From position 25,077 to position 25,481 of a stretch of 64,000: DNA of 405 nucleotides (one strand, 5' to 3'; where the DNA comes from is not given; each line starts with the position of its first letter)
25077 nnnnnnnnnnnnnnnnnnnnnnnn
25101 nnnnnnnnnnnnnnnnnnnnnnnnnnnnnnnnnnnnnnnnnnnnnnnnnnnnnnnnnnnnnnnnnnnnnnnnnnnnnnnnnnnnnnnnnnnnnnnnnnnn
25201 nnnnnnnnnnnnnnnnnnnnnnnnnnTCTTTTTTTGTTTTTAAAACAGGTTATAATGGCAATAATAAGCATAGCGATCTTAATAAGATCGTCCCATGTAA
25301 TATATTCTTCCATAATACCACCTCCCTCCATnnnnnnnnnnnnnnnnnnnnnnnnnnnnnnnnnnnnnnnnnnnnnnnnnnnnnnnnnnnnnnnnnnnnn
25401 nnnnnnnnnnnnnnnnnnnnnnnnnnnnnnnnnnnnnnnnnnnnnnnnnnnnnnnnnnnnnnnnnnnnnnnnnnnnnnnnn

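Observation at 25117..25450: Hidden type I toxin-antitoxin-like locus with convergent promoters and a shared terminator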

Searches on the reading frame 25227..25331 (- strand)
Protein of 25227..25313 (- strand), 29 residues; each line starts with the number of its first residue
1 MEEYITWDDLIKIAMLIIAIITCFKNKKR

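Call 6: search_protein_families(library=pfam, proteins=[window:25227-25313:-, window:25227-25331:-], max_evalue=10)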
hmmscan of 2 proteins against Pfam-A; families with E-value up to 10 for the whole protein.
seq(29 aa): 0 families

seq(35 aa): 0 families

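Call 7: search_protein_families(library=ncbifam, proteins=[window:25227-25313:-, window:25227-25331:-], max_evalue=10)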
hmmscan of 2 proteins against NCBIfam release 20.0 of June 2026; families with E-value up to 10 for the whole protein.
seq(29 aa): 0 families

seq(35 aa): 0 families

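Call 24: find_related_loci(query=A4, collection=viral_contigs, flank=3000)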
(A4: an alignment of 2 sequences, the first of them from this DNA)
Query A4 (29 aa) in viral_contigs; peptide patterns used: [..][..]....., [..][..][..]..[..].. (x = any residue, [..] = any of these).
266 stretches matched a pattern, but none encodes a relative of the query by tblastn (E <= 1e-3).

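Call 91: search_protein_families(library=pfam, alignment_id=A13, max_evalue=0.01)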
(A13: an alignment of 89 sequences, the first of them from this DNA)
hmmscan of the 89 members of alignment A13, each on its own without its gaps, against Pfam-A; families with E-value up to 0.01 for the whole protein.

A. member 1, seq(29 aa): 0 families

B. families by the number of members that match (of 89 scanned): 3 families
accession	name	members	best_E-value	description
PF16935.10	Hol_Tox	58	2.4e-10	Putative Holin-like Toxin (Hol-Tox)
PF17566.7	DUF5472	1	0.0024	Family of unknown function (DUF5472)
PF05961.16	Chordopox_A13L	1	0.0088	Chordopoxvirus A13L protein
